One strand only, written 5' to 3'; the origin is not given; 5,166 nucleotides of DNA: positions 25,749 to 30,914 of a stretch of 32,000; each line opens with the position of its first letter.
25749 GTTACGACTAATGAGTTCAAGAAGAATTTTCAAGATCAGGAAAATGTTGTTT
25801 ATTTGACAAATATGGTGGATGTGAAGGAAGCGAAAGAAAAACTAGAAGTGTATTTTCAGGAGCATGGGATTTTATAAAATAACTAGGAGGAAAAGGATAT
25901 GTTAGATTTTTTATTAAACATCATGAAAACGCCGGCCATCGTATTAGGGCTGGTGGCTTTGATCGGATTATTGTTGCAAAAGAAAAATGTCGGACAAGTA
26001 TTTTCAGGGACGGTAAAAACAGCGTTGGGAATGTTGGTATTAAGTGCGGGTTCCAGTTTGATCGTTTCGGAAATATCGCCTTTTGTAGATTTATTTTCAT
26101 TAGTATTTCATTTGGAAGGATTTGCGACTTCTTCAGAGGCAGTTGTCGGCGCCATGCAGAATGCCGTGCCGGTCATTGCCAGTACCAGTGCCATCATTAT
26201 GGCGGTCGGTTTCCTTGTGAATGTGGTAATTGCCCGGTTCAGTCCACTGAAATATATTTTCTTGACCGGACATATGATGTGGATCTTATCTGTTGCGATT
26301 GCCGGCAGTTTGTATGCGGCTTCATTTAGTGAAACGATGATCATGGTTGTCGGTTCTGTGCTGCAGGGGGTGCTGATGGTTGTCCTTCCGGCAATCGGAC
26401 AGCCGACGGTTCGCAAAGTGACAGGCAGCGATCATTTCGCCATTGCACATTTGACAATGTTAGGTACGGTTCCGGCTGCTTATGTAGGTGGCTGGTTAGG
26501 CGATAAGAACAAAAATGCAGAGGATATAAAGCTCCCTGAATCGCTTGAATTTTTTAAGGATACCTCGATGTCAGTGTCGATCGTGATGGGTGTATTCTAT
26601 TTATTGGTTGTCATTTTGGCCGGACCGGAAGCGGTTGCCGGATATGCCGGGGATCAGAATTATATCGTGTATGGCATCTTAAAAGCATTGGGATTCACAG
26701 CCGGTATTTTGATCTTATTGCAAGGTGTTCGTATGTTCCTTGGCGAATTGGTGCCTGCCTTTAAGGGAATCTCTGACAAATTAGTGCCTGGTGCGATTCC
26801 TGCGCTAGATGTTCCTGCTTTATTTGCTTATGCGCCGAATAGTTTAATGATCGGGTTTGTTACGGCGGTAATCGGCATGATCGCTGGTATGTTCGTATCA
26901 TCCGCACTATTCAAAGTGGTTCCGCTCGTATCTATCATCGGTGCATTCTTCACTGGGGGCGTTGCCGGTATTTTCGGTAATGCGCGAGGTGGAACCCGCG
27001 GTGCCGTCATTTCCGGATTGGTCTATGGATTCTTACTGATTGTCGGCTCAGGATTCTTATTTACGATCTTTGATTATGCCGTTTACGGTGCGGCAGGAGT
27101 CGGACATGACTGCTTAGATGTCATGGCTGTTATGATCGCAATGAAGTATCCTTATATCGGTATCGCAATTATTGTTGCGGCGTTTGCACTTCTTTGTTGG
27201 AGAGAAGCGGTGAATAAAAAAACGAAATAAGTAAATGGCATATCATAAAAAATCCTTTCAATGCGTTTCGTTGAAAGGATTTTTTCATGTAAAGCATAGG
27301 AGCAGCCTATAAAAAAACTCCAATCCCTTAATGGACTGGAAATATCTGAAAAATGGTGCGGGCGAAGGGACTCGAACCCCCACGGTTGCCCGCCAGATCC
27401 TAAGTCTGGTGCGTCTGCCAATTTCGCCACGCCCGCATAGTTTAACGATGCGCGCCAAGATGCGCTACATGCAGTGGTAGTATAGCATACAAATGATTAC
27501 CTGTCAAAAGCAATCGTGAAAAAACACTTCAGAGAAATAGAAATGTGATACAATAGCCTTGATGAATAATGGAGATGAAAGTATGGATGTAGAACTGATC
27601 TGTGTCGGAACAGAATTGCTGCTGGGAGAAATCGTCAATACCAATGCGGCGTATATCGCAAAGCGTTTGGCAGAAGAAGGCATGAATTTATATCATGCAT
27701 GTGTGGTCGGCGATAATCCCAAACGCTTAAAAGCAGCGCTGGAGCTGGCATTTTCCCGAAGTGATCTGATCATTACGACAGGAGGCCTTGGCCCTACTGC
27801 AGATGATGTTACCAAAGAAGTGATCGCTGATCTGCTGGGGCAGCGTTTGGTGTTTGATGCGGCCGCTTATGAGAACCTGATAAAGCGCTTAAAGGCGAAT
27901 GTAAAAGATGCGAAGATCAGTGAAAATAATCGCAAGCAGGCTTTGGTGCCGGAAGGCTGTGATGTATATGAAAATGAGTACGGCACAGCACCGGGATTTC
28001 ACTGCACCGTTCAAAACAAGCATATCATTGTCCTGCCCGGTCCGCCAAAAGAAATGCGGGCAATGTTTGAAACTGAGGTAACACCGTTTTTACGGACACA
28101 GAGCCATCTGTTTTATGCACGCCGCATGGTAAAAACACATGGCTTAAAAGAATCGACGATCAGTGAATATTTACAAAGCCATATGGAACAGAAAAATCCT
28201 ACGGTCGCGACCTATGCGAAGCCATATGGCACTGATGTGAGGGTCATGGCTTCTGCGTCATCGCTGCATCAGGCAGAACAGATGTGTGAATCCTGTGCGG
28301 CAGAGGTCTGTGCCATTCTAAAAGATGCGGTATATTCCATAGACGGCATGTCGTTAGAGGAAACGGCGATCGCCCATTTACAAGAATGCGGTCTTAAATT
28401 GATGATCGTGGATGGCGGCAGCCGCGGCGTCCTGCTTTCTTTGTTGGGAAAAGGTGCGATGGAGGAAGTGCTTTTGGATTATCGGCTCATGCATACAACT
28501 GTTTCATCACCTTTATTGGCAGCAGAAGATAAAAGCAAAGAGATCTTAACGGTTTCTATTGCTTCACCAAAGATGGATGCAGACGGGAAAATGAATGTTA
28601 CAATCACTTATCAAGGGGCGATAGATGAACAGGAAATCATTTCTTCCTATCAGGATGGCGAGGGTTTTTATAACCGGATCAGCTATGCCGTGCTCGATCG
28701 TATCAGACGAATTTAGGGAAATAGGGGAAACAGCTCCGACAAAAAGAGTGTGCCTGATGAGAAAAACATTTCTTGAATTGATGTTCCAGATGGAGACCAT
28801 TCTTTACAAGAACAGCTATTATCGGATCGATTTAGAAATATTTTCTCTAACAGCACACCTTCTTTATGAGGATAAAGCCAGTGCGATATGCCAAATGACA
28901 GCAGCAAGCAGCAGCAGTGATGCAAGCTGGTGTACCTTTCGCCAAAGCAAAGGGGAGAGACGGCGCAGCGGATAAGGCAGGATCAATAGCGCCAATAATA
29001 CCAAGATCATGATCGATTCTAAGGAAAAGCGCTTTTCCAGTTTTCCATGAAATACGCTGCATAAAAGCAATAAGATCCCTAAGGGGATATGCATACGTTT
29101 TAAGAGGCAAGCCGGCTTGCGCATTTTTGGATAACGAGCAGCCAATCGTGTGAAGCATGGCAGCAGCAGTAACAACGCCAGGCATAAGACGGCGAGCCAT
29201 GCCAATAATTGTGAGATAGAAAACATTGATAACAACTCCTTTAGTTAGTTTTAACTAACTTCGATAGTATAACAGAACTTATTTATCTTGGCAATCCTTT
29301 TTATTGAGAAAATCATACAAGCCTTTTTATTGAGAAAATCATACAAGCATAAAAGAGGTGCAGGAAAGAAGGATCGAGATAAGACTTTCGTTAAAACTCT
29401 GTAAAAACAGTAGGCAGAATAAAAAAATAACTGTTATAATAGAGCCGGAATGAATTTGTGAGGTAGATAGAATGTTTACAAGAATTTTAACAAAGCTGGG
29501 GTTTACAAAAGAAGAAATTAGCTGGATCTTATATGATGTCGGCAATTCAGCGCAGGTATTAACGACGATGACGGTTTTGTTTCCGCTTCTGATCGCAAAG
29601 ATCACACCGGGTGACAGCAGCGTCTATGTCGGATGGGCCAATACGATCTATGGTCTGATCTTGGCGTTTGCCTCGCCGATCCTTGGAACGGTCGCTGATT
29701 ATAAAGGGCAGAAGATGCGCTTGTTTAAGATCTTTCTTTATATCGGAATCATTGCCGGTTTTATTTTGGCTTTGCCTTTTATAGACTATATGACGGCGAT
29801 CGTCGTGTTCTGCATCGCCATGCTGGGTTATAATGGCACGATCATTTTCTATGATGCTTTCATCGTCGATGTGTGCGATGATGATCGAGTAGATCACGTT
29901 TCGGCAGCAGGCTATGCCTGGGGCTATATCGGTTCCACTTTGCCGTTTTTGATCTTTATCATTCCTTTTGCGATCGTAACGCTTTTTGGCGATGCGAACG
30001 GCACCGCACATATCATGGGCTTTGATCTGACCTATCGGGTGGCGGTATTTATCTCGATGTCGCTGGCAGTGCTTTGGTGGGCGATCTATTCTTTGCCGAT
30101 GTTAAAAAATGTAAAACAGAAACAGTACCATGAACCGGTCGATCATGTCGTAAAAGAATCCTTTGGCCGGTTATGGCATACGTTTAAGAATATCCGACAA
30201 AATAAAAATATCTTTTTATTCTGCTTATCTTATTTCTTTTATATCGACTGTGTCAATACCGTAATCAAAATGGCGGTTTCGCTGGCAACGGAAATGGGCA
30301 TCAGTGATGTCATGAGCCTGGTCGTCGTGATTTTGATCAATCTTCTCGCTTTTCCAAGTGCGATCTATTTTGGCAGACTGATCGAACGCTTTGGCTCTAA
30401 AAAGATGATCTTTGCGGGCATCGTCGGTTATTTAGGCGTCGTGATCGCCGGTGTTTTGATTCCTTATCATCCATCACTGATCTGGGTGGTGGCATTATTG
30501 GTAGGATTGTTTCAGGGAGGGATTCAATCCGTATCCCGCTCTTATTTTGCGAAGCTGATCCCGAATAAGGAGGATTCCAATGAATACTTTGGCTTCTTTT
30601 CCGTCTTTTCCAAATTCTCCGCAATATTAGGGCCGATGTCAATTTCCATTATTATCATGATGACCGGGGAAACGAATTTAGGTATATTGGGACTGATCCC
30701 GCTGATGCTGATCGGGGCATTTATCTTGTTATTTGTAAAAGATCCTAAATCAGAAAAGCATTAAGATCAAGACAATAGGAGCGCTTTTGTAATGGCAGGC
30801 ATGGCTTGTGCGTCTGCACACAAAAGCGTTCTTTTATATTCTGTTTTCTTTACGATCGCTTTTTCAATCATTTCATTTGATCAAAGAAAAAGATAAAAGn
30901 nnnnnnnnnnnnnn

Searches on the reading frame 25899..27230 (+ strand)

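Call 7: search_protein_families(library=pfam, proteins=[window:25899-27230:+])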
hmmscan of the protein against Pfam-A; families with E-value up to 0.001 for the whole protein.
window:25899-27230:+ (443 aa): 1 family
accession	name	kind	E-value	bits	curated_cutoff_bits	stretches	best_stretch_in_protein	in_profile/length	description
PF03611.19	EIIC-GAT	-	2.5e-110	369.7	24.2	1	7-391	1-381/394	PTS system sugar-specific permease component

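Call 8: search_protein_families(library=ncbifam, proteins=[window:25899-27230:+])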
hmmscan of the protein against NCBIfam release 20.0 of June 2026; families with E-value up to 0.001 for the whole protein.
window:25899-27230:+ (443 aa): 7 families
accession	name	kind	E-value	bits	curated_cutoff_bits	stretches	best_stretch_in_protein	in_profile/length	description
NF006919.1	PRK09410.1-1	equivalog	8.4e-126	420.1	380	1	4-394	3-391/415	PTS ascorbate transporter subunit IIC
NF009553.0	PRK12997.1-5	subfamily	1.1e-123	413.2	423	1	1-422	4-420/426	PTS sugar transporter subunit IIC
NF009551.0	PRK12997.1-3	equivalog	1e-105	354.5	657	1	4-434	6-431/433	PTS sugar transporter subunit IIC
NF009549.0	PRK12996.1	equivalog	1e-92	311.3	890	1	2-436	7-443/463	PTS ascorbate transporter subunit IIC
NF007094.0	PRK09548.1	equivalog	4.7e-87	292.8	687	1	2-394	9-412/598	PTS ascorbate-specific subunit IIBC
NF009550.0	PRK12997.1-1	equivalog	3e-48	164.7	583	1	4-397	14-413/447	PTS sugar transporter subunit IIC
NF009552.0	PRK12997.1-4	equivalog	7.2e-36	124.1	921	1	4-426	11-448/477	PTS sugar transporter subunit IIC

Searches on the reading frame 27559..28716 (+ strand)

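Call 7: search_protein_families(library=pfam, proteins=[window:27559-28716:+])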
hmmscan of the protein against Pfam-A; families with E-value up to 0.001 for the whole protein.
window:27559-28716:+ (385 aa): 2 families
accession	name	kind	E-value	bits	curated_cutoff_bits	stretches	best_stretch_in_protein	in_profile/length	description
PF00994.29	MoCF_biosynth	-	1.1e-38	132.6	26.6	1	13-179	2-143/144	Probable molybdopterin binding domain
PF18146.6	CinA_KH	-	1.5e-17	63.9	27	1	188-259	1-72/73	Damage-inducible protein CinA KH domain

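Call 8: search_protein_families(library=ncbifam, proteins=[window:27559-28716:+])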
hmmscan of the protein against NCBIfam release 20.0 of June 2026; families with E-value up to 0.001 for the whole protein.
window:27559-28716:+ (385 aa): 14 families
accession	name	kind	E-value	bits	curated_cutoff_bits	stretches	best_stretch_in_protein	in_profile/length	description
NF001813.0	PRK00549.1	equivalog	6e-90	302.2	379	1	9-296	1-289/414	competence/damage-inducible protein A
TIGR00200.1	cinA_nterm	subfamily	1e-71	241.9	243.15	1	9-298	2-293/414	CinA family nicotinamide mononucleotide deamidase-related protein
NF002291.0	PRK01215.1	equivalog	2.8e-54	183.9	293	1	9-258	4-257/264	nicotinamide mononucleotide deamidase-related protein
NF002977.0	PRK03670.1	equivalog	4.9e-38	131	305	1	10-239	2-234/252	competence damage-inducible protein A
NF002978.0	PRK03673.1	equivalog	1e-32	113.6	496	1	9-208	2-201/398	nicotinamide mononucleotide deamidase-related protein YfaY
TIGR00177.1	molyb_syn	domain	2.6e-30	105.3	85.35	1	9-176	2-148/148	molybdenum cofactor synthesis domain-containing protein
NF011068.0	PRK14498.1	equivalog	2.1e-13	49.2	534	1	12-92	197-277/647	molybdopterin biosynthesis protein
NF050098.1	MoeA_actino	exception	1.1e-12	47.5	560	1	10-243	183-386/400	molybdopterin molybdotransferase MoeA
NF045515.2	Glp_gephyrin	equivalog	2.7e-12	46.2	475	1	10-92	183-265/403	molybdotransferase-like divisome protein Glp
NF007960.1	PRK10680.1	equivalog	6.6e-10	38.3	440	1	12-91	184-263/401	molybdopterin molybdotransferase MoeA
NF002947.1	PRK03604.1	equivalog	3.8e-08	32.9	285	1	9-97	146-235/301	bifunctional molybdenum cofactor biosynthesis protein MoaC/MoaB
NF011067.0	PRK14497.1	equivalog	1.4e-06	27.2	536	1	12-91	190-269/546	putative molybdopterin biosynthesis protein MoeA/unknown domain fusion protein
TIGR02667.1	moaB_proteo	equivalog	1.7e-05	24.5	222.4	1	28-96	22-92/163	molybdenum cofactor biosynthesis protein B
NF006932.0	PRK09417.1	equivalog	0.0004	19.9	158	0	48-92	45-91/193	molybdopterin adenylyltransferase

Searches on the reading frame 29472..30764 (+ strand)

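Call 7: search_protein_families(library=pfam, proteins=[window:29472-30764:+])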
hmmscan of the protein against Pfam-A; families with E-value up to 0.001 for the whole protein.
window:29472-30764:+ (430 aa): 3 families
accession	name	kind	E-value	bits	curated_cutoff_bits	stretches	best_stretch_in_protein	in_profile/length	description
PF11700.14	ATG22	-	1.5e-46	159.6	24.1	2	139-428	189-478/482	Vacuole effluxer Atg22 like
PF07690.21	MFS_1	-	2.2e-26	93.1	33.4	3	267-428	17-179/347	Major Facilitator Superfamily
PF12832.13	MFS_1_like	-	1.2e-05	25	25.2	1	53-379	36-345/373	MFS_1 like family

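Call 8: search_protein_families(library=ncbifam, proteins=[window:29472-30764:+])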
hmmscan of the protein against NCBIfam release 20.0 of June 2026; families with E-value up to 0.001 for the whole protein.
window:29472-30764:+ (430 aa): 1 family
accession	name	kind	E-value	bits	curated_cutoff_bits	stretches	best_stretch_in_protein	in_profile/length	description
TIGR00893.1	2A0114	subfamily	9.3e-06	24.8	395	1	188-422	151-398/399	D-galactonate transporter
